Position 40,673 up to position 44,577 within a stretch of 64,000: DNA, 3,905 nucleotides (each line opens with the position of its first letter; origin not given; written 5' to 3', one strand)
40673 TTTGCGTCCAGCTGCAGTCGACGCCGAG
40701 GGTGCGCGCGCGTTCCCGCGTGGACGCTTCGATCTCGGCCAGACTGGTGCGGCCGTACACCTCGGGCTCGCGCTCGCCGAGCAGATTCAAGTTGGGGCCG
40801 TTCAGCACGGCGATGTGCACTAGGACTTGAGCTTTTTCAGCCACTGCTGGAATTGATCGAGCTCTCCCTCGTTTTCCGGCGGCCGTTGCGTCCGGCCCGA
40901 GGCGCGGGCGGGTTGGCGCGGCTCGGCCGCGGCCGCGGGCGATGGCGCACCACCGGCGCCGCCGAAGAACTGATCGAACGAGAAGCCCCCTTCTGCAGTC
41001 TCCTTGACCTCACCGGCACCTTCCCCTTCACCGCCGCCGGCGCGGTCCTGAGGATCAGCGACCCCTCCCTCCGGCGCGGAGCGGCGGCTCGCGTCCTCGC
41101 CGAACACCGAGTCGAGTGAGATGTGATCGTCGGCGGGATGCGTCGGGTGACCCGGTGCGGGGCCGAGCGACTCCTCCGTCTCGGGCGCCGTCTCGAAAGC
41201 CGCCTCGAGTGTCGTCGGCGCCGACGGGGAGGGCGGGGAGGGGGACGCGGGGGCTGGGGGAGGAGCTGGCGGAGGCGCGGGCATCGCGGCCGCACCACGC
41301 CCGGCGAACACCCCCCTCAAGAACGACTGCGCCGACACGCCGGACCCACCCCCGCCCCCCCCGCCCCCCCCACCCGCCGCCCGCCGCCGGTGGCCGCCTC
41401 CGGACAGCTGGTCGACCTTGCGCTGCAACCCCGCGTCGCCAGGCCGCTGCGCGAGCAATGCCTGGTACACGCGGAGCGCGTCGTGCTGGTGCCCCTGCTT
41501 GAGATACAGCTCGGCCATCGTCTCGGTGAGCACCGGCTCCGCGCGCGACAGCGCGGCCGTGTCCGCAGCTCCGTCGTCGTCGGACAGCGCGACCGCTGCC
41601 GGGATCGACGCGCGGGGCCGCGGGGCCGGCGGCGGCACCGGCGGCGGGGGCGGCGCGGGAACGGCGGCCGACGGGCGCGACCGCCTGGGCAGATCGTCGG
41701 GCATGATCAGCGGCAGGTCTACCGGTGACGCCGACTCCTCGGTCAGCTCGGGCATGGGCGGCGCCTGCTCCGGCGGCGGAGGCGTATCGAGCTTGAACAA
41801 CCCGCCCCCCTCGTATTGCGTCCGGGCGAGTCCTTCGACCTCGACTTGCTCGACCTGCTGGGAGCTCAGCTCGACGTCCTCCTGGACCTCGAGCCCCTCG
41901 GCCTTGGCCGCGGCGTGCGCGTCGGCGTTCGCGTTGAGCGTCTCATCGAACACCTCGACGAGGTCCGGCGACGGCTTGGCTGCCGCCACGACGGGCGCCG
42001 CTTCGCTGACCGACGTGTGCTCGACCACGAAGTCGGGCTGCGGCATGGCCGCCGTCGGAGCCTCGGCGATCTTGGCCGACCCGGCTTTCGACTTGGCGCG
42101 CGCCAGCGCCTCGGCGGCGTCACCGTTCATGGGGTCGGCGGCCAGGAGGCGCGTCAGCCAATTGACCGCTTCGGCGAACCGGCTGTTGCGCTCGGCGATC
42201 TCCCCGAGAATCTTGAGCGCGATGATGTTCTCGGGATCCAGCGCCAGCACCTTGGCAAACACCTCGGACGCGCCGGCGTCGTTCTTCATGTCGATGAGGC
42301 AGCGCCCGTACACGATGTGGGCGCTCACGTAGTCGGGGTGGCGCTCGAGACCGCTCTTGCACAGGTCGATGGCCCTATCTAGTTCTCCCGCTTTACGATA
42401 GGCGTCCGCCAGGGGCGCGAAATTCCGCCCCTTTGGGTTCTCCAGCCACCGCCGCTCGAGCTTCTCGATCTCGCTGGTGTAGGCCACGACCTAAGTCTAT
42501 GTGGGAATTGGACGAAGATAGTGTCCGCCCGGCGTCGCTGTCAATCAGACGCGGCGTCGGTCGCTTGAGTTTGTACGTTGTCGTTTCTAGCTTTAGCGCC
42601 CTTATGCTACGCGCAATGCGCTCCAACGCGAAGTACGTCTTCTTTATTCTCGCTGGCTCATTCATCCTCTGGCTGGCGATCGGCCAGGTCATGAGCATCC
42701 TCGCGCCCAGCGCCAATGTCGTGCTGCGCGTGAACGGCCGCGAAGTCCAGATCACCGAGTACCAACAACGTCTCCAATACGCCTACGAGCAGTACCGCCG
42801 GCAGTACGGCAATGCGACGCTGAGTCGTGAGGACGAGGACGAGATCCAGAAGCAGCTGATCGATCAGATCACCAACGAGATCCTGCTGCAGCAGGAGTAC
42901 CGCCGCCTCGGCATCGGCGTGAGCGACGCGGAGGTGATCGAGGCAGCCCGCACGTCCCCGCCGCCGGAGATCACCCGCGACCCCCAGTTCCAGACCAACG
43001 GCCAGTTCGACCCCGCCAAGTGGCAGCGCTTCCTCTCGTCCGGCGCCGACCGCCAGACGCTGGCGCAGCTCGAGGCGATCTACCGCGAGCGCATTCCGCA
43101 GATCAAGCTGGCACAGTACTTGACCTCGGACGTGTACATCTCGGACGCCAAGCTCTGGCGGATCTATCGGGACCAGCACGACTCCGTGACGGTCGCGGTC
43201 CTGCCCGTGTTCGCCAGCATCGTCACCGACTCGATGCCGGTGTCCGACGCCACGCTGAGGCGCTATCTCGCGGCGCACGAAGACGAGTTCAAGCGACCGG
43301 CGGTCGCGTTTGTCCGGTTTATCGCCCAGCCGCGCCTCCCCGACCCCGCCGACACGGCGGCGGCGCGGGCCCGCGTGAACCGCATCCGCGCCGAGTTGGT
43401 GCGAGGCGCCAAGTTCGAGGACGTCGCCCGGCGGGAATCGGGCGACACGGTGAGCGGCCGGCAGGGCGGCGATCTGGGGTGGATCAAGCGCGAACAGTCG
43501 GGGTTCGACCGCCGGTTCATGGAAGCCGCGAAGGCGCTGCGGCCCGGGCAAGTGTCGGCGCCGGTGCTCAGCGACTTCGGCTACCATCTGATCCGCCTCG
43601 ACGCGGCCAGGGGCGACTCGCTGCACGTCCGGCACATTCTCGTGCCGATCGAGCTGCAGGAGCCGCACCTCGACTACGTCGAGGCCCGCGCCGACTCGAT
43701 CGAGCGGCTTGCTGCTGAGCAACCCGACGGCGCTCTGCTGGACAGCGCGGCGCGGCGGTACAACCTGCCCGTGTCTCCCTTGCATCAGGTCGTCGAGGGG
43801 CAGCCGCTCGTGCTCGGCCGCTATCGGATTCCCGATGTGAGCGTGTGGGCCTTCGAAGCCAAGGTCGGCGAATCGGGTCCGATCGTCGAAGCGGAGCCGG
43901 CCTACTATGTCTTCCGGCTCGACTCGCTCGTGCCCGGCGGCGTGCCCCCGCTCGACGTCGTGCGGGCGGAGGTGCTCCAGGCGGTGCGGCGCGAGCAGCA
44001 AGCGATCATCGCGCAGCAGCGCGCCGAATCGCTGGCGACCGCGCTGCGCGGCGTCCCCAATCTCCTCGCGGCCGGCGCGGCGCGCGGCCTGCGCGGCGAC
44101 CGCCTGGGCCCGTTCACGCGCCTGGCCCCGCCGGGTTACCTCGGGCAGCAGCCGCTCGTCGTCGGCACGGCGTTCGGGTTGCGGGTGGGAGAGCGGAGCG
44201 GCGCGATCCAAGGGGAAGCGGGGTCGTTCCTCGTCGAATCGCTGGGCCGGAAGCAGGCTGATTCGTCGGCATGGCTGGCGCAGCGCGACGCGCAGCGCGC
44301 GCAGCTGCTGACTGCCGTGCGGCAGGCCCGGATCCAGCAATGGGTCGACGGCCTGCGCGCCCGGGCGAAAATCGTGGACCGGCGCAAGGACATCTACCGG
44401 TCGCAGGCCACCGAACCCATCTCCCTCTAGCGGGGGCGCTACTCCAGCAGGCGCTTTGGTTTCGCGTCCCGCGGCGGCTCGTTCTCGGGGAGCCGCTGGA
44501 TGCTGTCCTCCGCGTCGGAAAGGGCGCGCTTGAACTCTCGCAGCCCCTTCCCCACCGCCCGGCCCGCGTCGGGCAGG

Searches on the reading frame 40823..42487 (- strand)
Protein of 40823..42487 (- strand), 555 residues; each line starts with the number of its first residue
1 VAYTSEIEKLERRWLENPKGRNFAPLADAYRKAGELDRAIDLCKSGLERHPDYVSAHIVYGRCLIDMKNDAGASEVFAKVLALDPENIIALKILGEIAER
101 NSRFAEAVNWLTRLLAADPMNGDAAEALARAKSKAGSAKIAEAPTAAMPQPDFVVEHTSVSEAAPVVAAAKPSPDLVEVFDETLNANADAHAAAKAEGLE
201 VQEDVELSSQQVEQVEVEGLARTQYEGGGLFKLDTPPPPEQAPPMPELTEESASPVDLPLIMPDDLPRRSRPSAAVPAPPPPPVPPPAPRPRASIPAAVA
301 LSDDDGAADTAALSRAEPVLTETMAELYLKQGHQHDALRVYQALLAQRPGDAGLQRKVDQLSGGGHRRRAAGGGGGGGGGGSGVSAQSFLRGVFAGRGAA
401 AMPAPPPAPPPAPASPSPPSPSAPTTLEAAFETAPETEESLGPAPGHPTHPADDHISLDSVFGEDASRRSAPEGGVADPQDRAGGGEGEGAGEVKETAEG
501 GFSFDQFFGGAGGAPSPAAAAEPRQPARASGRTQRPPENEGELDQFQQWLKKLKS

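Call 59: search_protein_families(library=pfam, proteins=[window:40823-42487:-], max_evalue=0.00001)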
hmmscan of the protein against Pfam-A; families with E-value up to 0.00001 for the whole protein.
window:40823-42487:- (555 aa): 11 families
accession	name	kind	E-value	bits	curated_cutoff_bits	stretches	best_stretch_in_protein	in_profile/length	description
PF13428.12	TPR_14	-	2.7e-15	55.8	23.5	0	26-62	7-43/44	Tetratricopeptide repeat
PF07719.23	TPR_2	-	4.8e-15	54.8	27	0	56-87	3-34/34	Tetratricopeptide repeat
PF14559.12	TPR_19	-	1.1e-14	54.9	25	1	32-87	3-58/68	Tetratricopeptide repeat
PF13176.12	TPR_7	-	6.5e-11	41.9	27.9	0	26-50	5-31/36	Tetratricopeptide repeat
PF13432.12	TPR_16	-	4.7e-10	40.2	32.7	0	26-87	3-64/65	Tetratricopeptide repeat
PF13424.12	TPR_12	-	3.4e-07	30.8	30.1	0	26-85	9-76/77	Tetratricopeptide repeat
PF00515.34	TPR_1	-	3.7e-07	30.1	27.8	0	26-53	7-34/34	Tetratricopeptide repeat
PF13431.12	TPR_17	-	5.4e-07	29.8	24.4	0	77-108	2-33/34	Tetratricopeptide repeat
PF13174.12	TPR_6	-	1.2e-06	29.2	26.3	0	324-350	6-32/33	Tetratricopeptide repeat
PF12895.13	ANAPC3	-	1.7e-06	28.6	27.2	0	26-69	29-71/82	Anaphase-promoting complex, cyclosome, subunit 3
PF13181.12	TPR_8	-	6.7e-06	26.3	25.7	0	56-87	3-34/34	Tetratricopeptide repeat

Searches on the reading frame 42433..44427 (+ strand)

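Call 59: search_protein_families(library=pfam, proteins=[window:42433-44427:+], max_evalue=0.00001)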
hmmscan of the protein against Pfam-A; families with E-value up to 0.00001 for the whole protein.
window:42433-44427:+ (665 aa): 5 families
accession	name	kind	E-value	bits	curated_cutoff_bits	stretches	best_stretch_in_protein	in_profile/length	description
PF13623.11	SurA_N_2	-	4.1e-28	98.5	28.5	1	59-201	1-145/145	SurA-like N-terminal domain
PF13624.11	SurA_N_3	-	1.5e-26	93.6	27.2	1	58-221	1-156/162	SurA-like N-terminal domain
PF13145.12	Rotamase_2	-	1.2e-21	78.2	27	1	270-393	1-109/121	PPIC-type PPIASE domain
PF00639.27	Rotamase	-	3.8e-20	73.1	21.7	1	303-390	10-96/97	PPIC-type PPIASE domain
PF13616.12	Rotamase_3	-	6.4e-18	65.8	22.5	1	307-389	32-112/116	PPIC-type PPIASE domain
